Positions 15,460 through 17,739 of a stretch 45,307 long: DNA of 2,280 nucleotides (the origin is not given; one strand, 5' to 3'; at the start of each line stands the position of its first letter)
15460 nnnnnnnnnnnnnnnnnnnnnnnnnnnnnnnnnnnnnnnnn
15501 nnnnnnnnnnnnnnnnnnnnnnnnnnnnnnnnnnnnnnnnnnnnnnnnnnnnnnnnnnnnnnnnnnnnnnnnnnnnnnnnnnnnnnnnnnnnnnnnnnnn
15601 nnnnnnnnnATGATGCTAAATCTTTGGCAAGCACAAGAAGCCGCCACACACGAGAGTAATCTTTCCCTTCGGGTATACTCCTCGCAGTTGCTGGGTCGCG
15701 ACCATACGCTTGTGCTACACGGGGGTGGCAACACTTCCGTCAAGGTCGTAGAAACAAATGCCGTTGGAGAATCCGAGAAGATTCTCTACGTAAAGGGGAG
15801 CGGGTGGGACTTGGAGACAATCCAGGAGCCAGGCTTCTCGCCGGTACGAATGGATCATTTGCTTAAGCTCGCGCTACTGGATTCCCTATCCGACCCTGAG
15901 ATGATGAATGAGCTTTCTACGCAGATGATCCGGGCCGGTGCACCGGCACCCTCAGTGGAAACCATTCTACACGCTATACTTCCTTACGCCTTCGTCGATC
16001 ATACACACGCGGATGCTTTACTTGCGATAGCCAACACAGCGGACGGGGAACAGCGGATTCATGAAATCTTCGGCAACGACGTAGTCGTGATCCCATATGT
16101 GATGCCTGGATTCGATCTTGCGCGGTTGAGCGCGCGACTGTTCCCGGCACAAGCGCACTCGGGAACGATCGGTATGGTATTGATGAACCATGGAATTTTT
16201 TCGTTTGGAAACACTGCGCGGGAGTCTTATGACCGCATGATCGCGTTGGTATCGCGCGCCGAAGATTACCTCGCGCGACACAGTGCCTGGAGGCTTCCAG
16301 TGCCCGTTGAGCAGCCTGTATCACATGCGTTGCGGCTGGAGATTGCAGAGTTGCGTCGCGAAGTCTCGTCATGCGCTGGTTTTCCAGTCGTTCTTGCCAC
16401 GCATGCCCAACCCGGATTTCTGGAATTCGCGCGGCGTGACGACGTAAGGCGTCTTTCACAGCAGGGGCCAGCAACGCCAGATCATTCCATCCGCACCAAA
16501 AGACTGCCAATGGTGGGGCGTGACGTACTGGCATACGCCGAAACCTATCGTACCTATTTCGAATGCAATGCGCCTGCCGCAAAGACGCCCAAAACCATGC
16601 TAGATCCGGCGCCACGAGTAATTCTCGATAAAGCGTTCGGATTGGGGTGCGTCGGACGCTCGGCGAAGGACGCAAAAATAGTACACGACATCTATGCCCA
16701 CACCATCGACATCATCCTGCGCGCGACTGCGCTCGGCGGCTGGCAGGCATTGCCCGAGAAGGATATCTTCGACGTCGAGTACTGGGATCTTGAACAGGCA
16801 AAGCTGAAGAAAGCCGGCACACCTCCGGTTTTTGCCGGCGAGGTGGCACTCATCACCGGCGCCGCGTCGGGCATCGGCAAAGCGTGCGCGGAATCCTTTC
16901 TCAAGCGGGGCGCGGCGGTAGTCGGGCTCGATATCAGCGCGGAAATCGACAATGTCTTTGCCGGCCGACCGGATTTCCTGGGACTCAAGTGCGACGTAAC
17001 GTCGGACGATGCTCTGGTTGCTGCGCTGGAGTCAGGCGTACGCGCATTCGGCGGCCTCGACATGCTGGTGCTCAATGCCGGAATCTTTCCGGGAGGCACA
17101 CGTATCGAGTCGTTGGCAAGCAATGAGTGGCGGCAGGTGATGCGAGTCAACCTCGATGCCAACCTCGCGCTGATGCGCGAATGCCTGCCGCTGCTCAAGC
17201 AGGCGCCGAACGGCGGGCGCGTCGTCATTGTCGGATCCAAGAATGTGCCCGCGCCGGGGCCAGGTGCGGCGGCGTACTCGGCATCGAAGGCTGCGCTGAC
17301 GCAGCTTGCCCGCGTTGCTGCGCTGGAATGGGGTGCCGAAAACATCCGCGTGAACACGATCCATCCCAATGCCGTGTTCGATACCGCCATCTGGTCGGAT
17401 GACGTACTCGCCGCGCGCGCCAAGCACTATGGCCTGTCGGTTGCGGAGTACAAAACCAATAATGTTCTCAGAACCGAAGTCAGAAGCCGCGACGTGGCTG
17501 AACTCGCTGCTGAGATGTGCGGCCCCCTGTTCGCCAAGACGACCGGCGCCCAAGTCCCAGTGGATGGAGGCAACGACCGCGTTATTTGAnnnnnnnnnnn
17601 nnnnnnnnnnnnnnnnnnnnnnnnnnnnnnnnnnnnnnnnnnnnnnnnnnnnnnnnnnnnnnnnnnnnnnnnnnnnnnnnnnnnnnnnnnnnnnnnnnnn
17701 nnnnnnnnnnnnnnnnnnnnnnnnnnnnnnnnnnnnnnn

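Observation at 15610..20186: Aldolase-SDR fusion plus mtnP-apt-mtnA reads as a DHAP-shunt salvage module, wedged inside the LPS locus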

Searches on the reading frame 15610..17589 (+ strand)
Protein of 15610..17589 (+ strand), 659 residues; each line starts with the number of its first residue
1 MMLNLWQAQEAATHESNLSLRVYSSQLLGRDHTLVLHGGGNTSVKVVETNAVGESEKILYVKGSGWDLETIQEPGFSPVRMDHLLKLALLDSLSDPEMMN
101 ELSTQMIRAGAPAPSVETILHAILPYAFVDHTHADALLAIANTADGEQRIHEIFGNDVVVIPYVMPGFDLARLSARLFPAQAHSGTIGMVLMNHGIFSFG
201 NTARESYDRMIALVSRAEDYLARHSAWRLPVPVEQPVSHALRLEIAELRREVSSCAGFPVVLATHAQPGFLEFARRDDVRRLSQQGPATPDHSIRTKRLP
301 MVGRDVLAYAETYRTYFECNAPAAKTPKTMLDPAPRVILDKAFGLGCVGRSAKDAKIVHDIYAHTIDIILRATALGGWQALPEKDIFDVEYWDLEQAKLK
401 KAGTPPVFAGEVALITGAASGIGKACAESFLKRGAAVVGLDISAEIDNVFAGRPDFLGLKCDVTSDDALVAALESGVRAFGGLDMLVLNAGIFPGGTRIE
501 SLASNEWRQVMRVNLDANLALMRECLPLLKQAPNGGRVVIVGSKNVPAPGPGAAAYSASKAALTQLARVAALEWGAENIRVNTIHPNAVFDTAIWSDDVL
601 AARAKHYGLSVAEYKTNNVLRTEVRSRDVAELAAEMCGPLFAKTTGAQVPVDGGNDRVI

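Call 3: search_protein_families(library=pfam, proteins=[window:15610-17589:+])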
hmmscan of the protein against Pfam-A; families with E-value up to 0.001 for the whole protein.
window:15610-17589:+ (659 aa): 6 families
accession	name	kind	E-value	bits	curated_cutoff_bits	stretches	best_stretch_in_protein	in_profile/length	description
PF13561.12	adh_short_C2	-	1.4e-43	149.6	27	1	417-654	1-234/236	Enoyl-(Acyl carrier protein) reductase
PF00106.31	adh_short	-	7e-43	146.8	26.6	1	412-594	2-186/195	short chain dehydrogenase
PF00596.27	Aldolase_II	-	2.8e-21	76.7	22.2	1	29-220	11-182/183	Class II Aldolase and Adducin N-terminal domain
PF23441.1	SDR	-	0.00028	20.8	27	1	412-605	9-208/258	SDR-like rossmann domain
PF08659.16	KR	-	0.0003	21.2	22.6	0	413-568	3-161/180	KR domain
PF01370.27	Epimerase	-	0.0003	20.7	20.9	0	413-632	1-220/240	NAD dependent epimerase/dehydratase family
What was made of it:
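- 15610..17589 (+): Gene for the 659-aa bifunctional class II aldolase / short-chain dehydrogenase (NCBIfam NF006196). It is the proposed MTRu-1-P / 5-deoxyribulose-1-P aldolase plus aldehyde oxidoreductase. Pfam Aldolase_II plus adh_short in call 3.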

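Call 4: search_protein_families(library=ncbifam, proteins=[window:15610-17589:+])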
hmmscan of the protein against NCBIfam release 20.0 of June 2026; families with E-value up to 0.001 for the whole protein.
window:15610-17589:+ (659 aa): 222 families (the best 25 are shown)
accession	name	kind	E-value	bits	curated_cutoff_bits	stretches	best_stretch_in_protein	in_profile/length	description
NF006196.0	PRK08324.2-4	equivalog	0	1071.4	831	1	2-659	1-657/657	bifunctional aldolase/short-chain dehydrogenase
NF006195.0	PRK08324.2-3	equivalog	6e-182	606.4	931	1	5-655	13-672/678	bifunctional aldolase/short-chain dehydrogenase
NF006192.0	PRK08324.1-6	equivalog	3e-165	551.4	639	1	15-655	23-679/685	bifunctional aldolase/short-chain dehydrogenase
NF006194.0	PRK08324.2-2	equivalog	1.7e-149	499.6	686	1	14-656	20-698/703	bifunctional aldolase/short-chain dehydrogenase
NF006190.0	PRK08324.1-4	equivalog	1.6e-142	476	1014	1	2-655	2-683/689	bifunctional aldolase/short-chain dehydrogenase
NF006193.0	PRK08324.2-1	subfamily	5.8e-130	434.6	1213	1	9-655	18-699/705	bifunctional aldolase/short-chain dehydrogenase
TIGR02632.1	RhaD_aldol-ADH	equivalog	1.4e-128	430.1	567.75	1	22-656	5-671/676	bifunctional rhamnulose-1-phosphate aldolase/short-chain dehydrogenase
NF006189.0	PRK08324.1-3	equivalog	1.2e-124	417.3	634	1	4-656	12-696/701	bifunctional rhamnulose-1-phosphate aldolase/short-chain dehydrogenase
NF006197.0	PRK08324.2-5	equivalog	1.5e-119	400.1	627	1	2-449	1-460/583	bifunctional aldolase/short-chain dehydrogenase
NF006191.0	PRK08324.1-5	equivalog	3.4e-109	366.2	1240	1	5-654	14-699/706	bifunctional aldolase/short-chain dehydrogenase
NF006188.0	PRK08324.1-1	equivalog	8.2e-100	335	1152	1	22-654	11-672/679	bifunctional aldolase/short-chain dehydrogenase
TIGR03971.1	SDR_subfam_1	subfamily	1.2e-43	149.4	300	2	457-655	67-268/271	mycofactocin-coupled SDR family oxidoreductase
NF009466.0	PRK12826.1-2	subfamily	7.9e-42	143.4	222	1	411-655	4-244/248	3-oxoacyl-ACP reductase FabG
NF005559.1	PRK07231.1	subfamily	6.7e-40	137.1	215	1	408-654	2-246/249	glucose 1-dehydrogenase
NF004203.0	PRK05653.2-4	subfamily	2.5e-39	135.2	313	1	409-655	5-256/260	3-oxoacyl-ACP reductase FabG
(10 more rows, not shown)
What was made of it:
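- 15610..17589 (+): NF006196 scores 1071.4 (cutoff 831) and TIGR02632 scores 430.1 (cutoff 567.75) in call 4.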

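Call 15: find_homologous_proteins(query=window:15610-17589:+, max_evalue=1e-20)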
Query window:15610-17589:+ (659 aa): 8000 proteins with E <= 1e-20 among 8000 candidates; the best 120 are listed.
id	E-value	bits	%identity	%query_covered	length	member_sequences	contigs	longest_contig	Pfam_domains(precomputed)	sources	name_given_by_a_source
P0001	0.0e+0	1484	100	100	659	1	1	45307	PF00596.28,PF13561.13,PF00106.32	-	-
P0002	0.0e+0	1276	86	100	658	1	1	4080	PF00596.28,PF13561.13,PF23441.1,PF00106.32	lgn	-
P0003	0.0e+0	1270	86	100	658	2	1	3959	PF00596.28,PF13561.13,PF00106.32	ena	-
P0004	0.0e+0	1260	83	100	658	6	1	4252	PF00596.28,PF13561.13,PF00106.32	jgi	jgi:rhamnose utilization protein RhaD (predicted bifunctional aldolase and dehydrogenase)/NAD(P)-dep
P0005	0.0e+0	1185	80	100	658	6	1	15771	PF00596.28,PF13561.13,PF00106.32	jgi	jgi:rhamnose utilization protein RhaD (predicted bifunctional aldolase and dehydrogenase)/NAD(P)-dep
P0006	0.0e+0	1165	77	100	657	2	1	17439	PF00596.28,PF13561.13,PF00106.32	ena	-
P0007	0.0e+0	1157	76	100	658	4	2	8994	PF00596.28,PF13561.13,PF00106.32,PF01370.28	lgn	-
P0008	0.0e+0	1150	77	100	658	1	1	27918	PF00596.28,PF13561.13,PF00106.32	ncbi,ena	-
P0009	0.0e+0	1146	75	100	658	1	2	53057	PF00596.28,PF13561.13,PF00106.32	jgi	jgi:rhamnose utilization protein RhaD (predicted bifunctional aldolase and dehydrogenase)/NAD(P)-dep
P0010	0.0e+0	1144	75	100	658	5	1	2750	PF00596.28,PF13561.13,PF00106.32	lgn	-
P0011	0.0e+0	1142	76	100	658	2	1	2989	PF08659.17,PF00596.28,PF13561.13,PF00106.32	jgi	jgi:rhamnose utilization protein RhaD (predicted bifunctional aldolase and dehydrogenase)/NAD(P)-dep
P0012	0.0e+0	1142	76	100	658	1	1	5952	PF00596.28,PF13561.13,PF00106.32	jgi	jgi:rhamnose utilization protein RhaD (predicted bifunctional aldolase and dehydrogenase)/NAD(P)-dep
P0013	0.0e+0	1142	75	100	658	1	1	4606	PF00596.28,PF13561.13,PF00106.32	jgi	jgi:rhamnose utilization protein RhaD (predicted bifunctional aldolase and dehydrogenase)/NAD(P)-dep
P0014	0.0e+0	1141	76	99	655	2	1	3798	PF00596.28,PF13561.13,PF00106.32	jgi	jgi:rhamnose utilization protein RhaD (predicted bifunctional aldolase and dehydrogenase)/NAD(P)-dep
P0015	0.0e+0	1135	75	100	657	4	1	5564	PF00596.28,PF13561.13,PF00106.32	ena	-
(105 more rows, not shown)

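Call 16: find_related_loci(query=window:15610-17589:+, collection=genome_contigs, flank=10000)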
Query window:15610-17589:+ (659 aa) in genome_contigs; peptide patterns used: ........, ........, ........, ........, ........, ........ (x = any residue, [..] = any of these).
599 stretches matched a pattern (row limit reached: there are more); 575 encode a relative of the query (tblastn E <= 1e-3); the best 80 are kept; 80 distinct loci.
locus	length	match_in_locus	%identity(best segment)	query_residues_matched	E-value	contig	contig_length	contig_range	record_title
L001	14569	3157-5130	74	2-659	0e+0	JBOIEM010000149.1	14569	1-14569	MAG: Burkholderiales bacterium isolate M3-S_metawrap_bin.58 k127_313307, whole genome shotgun sequence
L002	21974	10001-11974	75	2-659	0e+0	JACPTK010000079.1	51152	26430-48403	MAG: Betaproteobacteria bacterium isolate NC_groundwater_730_Ag_S-0.65um_65_27 S37_SO-6_scaffold_324376, whole genome sh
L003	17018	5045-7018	75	2-659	0e+0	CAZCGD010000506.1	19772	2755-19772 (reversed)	MAG TPA_asm: uncultured Streptomycetaceae bacterium isolate binchicken_co165_202 genome assembly, contig: k141_1346913,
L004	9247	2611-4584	75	2-659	0e+0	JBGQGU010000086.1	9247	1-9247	MAG: Gammaproteobacteria bacterium isolate OBJ2_061818_090_2 k141_1547385_length_9247_cov_25.7333, whole genome shotgun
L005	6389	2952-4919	74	4-659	0e+0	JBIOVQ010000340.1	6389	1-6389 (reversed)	MAG: Burkholderiales bacterium isolate MAG104 k127_766108, whole genome shotgun sequence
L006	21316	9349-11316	74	4-659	0e+0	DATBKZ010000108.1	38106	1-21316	MAG TPA_asm: Burkholderiales bacterium isolate SMAG_U3959 k141_485279, whole genome shotgun sequence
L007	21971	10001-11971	71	2-659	0e+0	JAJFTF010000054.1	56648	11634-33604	MAG: Betaproteobacteria bacterium isolate bin.132 k141_568525, whole genome shotgun sequence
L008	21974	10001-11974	74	2-659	0e+0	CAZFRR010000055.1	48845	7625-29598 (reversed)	MAG TPA_asm: uncultured Streptomycetaceae bacterium isolate binchicken_co165_43 genome assembly, contig: k141_1912202, w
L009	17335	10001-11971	73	2-659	0e+0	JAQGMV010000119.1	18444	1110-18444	MAG: Betaproteobacteria bacterium isolate RYN_570 scaffold_2672931, whole genome shotgun sequence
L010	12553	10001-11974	73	2-659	0e+0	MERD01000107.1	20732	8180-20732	MAG: Betaproteobacteria bacterium RIFCSPLOWO2_02_FULL_67_26 rifcsplowo2_02_scaffold_6219, whole genome shotgun sequence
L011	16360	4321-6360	70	2-659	0e+0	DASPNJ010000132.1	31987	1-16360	MAG TPA_asm: Burkholderiales bacterium isolate SMAG_U12118 k141_496558, whole genome shotgun sequence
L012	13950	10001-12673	70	2-659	0e+0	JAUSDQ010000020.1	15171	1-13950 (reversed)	MAG: Sulfuricaulis sp. isolate E14_maxbin.089_sub E14_k141_1165724, whole genome shotgun sequence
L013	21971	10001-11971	71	2-659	0e+0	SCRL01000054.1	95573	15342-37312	MAG: Gammaproteobacteria bacterium isolate FW104_bin.7 FW104_bin.7-9383, whole genome shotgun sequence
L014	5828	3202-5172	72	2-659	0e+0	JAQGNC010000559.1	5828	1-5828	MAG: Betaproteobacteria bacterium isolate RYN_577 scaffold_804278, whole genome shotgun sequence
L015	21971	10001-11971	71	2-659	0e+0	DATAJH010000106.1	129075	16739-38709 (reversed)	MAG TPA_asm: Steroidobacteraceae bacterium isolate SMAG_U6906 k141_446602, whole genome shotgun sequence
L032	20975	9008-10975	68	4-659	0e+0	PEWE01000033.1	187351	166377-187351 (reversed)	MAG: Zetaproteobacteria bacterium CG06_land_8_20_14_3_00_59_53 CG06_land_8_20_14_3.00_150_scaffold_10_c, whole genome sh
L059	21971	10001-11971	67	2-659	0e+0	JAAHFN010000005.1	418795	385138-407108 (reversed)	MAG: Oscillatoria sp. SIO1A7 1A7_NODE_5, whole genome shotgun sequence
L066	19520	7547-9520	65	1-659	0e+0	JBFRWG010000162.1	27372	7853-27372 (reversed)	MAG: Crocosphaera sp. isolate 06_in_wi_poop_bin.3 06InWiPooB3_c_000002821824, whole genome shotgun sequence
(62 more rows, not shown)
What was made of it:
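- The best 80 loci were kept; they are 65-75% identical to the window protein (call 16).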

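Call 30: search_solved_structures(query=window:15610-17589:+, max_evalue=0.01, show_alignments=0)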
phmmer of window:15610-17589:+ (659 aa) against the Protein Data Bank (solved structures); distinct sequences matched with E-value up to 0.01: 634 (the best 60 are shown).
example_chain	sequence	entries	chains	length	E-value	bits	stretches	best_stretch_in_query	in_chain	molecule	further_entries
3m4r_A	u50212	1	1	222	4.6e-53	183.9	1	13-222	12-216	Uncharacterized protein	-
2et6_A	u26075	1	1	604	1.1e-27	100.1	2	402-589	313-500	(3R)-hydroxyacyl-CoA dehydrogenase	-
3pgx_A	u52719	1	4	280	8.9e-27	97.1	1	403-654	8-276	carveol dehydrogenase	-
3v8b_A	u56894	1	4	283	1.8e-25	92.7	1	411-655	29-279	Putative dehydrogenase, possibly 3-oxoacyl-[acyl-carrier protein] reductase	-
5unl_A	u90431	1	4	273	3.6e-24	88.4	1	410-653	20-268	3-ketoacyl-ACP reductase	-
4avy_A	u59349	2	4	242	1.6e-23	86.3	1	407-654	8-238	PROBABLE SHORT-CHAIN DEHYDROGENASE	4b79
5itv_A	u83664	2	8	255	1.4e-22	83.2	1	411-654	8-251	Dihydroanticapsin 7-dehydrogenase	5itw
6zzo_A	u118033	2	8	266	1.9e-22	82.8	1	409-611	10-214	Putative beta-hydroxybutyrate dehydrogenase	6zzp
7krk_A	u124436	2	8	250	2.6e-22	82.3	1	408-654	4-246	3-oxoacyl-[acyl-carrier-protein] reductase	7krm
8cxa_A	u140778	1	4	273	3e-22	82.1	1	398-590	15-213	3-oxoacyl-[acyl-carrier-protein] reductase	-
7djs_A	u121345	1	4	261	3.9e-22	81.7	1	407-655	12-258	SDR family oxidoreductase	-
6f9q_A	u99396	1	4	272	4.3e-22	81.6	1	409-654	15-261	7S-cis-cis-nepetalactol cyclase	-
7quj_A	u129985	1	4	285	4.7e-22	81.4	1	407-654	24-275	NsNEPS2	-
8hjw_A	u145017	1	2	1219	5.2e-22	81.3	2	409-589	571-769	Short-chain dehydrogenase/reductase SDR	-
6zzq_A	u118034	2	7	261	6.3e-22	81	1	408-654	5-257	3-hydroxybutyrate dehydrogenase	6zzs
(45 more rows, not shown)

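Call 50: search_dna_similar(query=window:15610-17589:+, collection=plasmids, mode=protein, max_rows=40, rows=spread, max_evalue=1e-30)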
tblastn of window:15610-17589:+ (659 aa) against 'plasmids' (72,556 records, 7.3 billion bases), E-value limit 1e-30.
Records with a match: 344; places in all: 364; records where one place covers at least 80% of the query: 277.
Best place of each record, by identity: <60% 344.
By first word of the organism name: Rhizobium 172; Sinorhizobium 58; Ensifer 16; Shinella 12; Sphingobium 12; Aminobacter 9; Paracoccus 8; Deinococcus 5; Phyllobacterium 5; Novosphingobium 4; and 34 more.
By predicted mobility (MOB-suite, as given by PLSDB): non-mobilizable 210; mobilizable 92; conjugative 42.
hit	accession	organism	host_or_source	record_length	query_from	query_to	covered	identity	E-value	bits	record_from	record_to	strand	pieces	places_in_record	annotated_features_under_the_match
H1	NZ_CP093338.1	Shinella sp. H4-D48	whole organism,grassland soil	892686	2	659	100%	43.2%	1e-133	441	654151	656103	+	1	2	SDR family oxidoreductase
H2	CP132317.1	Shinella sumterensis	Homo sapiens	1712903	2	655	99%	38.3%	7e-104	354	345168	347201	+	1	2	bifunctional aldolase/short-chain dehydrogenase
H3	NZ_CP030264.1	Ensifer adhaerens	Zea mays,whole organism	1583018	1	655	99%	37.2%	6e-100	343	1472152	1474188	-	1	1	none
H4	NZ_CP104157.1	Rhizobium sophoriradicis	Phaseolus vulgaris,cell culture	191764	17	655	97%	37.6%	1e-100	345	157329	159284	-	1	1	bifunctional aldolase/short-chain dehydrogenase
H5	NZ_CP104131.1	Sinorhizobium sp. K101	Phaseolus vulgaris,cell ...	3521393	17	655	97%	37.3%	1e-98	339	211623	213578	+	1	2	none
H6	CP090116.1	Rhizobium leguminosarum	Trifolium ambiguum,Cell culture,Plant ...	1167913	17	655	97%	37.2%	3e-102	349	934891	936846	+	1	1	bifunctional aldolase/short-chain dehydrogenase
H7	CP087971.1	Rhizobium sp. RCAM05350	cell culture,fouling of walls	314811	17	655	93%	38.7%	3e-81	372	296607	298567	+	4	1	none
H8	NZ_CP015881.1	Ensifer adhaerens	silty clay loam soil (pH 6.1)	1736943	17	655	97%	35.8%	1e-92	322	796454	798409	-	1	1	none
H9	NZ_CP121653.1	Rhizobium sp. CB3171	Calliandra calothyrsus,cell culture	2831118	1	655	99%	34.3%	4e-86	303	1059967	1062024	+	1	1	record has no annotation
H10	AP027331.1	Sphingobium sp. TomTYG65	-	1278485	6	655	99%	34.1%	3e-77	276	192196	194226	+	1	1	short chain dehydrogenase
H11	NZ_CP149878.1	Rhizobium sp. T1473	Medicago sativa,Cell Culture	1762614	1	655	99%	33.8%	3e-85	300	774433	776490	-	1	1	none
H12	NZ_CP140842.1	Rhizobium ruizarguesonis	Trifolium pratense,whole organism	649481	1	655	99%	33.6%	3e-81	288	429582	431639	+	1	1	bifunctional rhamnulose-1-phosphate aldolase/short-chain dehydrogenase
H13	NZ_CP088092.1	Rhizobium laguerreae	cell culture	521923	1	655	99%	33.5%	5e-82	290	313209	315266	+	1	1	bifunctional rhamnulose-1-phosphate aldolase/short-chain dehydrogenase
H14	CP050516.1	Rhizobium leguminosarum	Trifolium repens,cell culture,root ...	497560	1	655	99%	33.3%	3e-83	294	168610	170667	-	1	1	bifunctional rhamnulose-1-phosphate aldolase/short-chain dehydrogenase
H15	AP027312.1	Sphingobium sp. TomMM7A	-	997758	6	655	99%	33.5%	1e-75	271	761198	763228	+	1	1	short chain dehydrogenase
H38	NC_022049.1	Paracoccus aminophilus JCM 7686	-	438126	11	405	60%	41.6%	7e-74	266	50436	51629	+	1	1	class II aldolase/adducin family protein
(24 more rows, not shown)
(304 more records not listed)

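Call 51: get_annotated_region(hit=H13, flank=8000)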
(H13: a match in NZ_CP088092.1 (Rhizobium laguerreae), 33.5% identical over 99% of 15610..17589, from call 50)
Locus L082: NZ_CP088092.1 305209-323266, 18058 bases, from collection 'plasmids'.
description: Rhizobium laguerreae strain WSM1455 plasmid pWSM1455_2, complete sequence
organism: Rhizobium laguerreae (NCBI taxid 1076926)
taxonomy: Bacteria; Pseudomonadota; Alphaproteobacteria; Hyphomicrobiales; Rhizobiaceae; Rhizobium; Rhizobium laguerreae
host: -; source: cell culture; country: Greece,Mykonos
typing (MOB-suite, as given by PLSDB): mobilizable; relaxase MOBQ
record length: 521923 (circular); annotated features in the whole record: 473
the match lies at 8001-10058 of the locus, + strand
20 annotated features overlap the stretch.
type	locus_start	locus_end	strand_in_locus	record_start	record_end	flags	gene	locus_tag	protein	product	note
CDS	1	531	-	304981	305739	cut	-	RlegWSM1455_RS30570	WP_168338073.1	fumarylacetoacetate hydrolase family protein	-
CDS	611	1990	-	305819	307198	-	-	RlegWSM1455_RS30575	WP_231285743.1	FGGY-family carbohydrate kinase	GO:0016310 - phosphorylation [Evidence IEA]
CDS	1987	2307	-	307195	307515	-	rhaM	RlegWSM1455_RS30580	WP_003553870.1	L-rhamnose mutarotase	GO:0019301 - rhamnose catabolic process [Evidence IEA]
CDS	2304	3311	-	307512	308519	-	-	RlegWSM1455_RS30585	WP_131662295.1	ABC transporter permease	GO:0008643 - carbohydrate transport [Evidence IEA]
CDS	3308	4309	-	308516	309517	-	-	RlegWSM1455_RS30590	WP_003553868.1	ABC transporter permease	GO:0008643 - carbohydrate transport [Evidence IEA]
CDS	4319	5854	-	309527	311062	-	-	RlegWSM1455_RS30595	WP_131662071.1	sugar ABC transporter ATP-binding protein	-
CDS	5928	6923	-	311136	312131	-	rhaS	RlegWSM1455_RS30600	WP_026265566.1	rhamnose ABC transporter substrate-binding protein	GO:0015762 - rhamnose transmembrane transport [Evidence IEA]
CDS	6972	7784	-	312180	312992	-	-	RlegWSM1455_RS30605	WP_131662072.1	DeoR/GlpR family DNA-binding transcription regulator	-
CDS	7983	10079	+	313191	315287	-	-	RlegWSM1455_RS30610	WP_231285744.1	bifunctional rhamnulose-1-phosphate aldolase/short-chain dehydrogenase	-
CDS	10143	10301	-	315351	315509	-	-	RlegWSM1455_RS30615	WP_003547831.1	YqaE/Pmp3 family membrane protein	-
CDS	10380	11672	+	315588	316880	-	rhaI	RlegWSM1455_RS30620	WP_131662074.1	L-rhamnose catabolism isomerase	GO:0019301 - rhamnose catabolic process [Evidence IEA]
CDS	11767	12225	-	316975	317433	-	-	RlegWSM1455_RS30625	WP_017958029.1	carboxymuconolactone decarboxylase family protein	-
CDS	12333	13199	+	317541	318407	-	-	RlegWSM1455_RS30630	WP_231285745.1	sigma-70 family RNA polymerase sigma factor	GO:0006352 - DNA-templated transcription initiation [Evidence IEA]; GO:0006355 - regulation of DNA-templated ...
CDS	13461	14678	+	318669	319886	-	-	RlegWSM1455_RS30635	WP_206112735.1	amidohydrolase/deacetylase family metallohydrolase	-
CDS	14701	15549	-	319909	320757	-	-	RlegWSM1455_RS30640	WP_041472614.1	IclR family transcriptional regulator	GO:0006355 - regulation of DNA-templated transcription [Evidence IEA]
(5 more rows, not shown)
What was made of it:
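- On RhaEW (TIGR02632 / NF006189): Compare L082 (call 51).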

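Call 52: get_annotated_region(hit=H6, flank=8000)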
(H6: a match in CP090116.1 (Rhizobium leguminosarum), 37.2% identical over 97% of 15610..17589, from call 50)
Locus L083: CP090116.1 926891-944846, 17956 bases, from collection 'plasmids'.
description: Rhizobium leguminosarum strain Ta9k plasmid pRL1, complete sequence
organism: Rhizobium leguminosarum (NCBI taxid 384)
taxonomy: Bacteria; Pseudomonadota; Alphaproteobacteria; Hyphomicrobiales; Rhizobiaceae; Rhizobium; Rhizobium leguminosarum
host: -; source: Trifolium ambiguum,Cell culture,Plant nodule; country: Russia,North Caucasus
typing (MOB-suite, as given by PLSDB): conjugative; relaxase MOBQ; mating-pair formation MPF_T
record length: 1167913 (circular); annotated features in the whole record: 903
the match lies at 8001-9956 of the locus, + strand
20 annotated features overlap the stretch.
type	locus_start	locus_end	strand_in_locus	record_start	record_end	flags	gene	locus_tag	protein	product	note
CDS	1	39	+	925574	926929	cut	-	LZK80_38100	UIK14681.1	sn-glycerol-1-phosphate dehydrogenase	-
CDS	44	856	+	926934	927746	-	-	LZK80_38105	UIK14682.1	HAD-IIB family hydrolase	-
CDS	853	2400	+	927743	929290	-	glpD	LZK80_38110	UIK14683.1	glycerol-3-phosphate dehydrogenase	-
CDS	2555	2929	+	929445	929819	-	-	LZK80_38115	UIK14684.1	hypothetical protein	-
CDS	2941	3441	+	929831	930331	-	-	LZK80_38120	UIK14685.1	sugar ABC transporter permease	-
CDS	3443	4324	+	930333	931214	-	-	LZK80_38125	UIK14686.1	carbohydrate ABC transporter permease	-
CDS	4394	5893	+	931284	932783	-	-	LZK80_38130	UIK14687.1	extracellular solute-binding protein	-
CDS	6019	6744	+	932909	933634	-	-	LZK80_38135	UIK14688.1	SDR family oxidoreductase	-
CDS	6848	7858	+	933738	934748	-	ugpC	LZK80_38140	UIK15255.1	sn-glycerol-3-phosphate ABC transporter ATP-binding protein UgpC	-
CDS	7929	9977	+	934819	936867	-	-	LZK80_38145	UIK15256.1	bifunctional aldolase/short-chain dehydrogenase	-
CDS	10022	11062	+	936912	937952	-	-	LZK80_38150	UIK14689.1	glycerol-3-phosphate dehydrogenase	-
CDS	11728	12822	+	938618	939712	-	-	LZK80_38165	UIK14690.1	hypothetical protein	-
CDS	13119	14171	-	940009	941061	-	rsgA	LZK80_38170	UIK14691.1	ribosome small subunit-dependent GTPase A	-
CDS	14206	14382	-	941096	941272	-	-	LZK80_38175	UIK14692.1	hypothetical protein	-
CDS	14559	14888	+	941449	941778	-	-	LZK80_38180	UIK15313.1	hypothetical protein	-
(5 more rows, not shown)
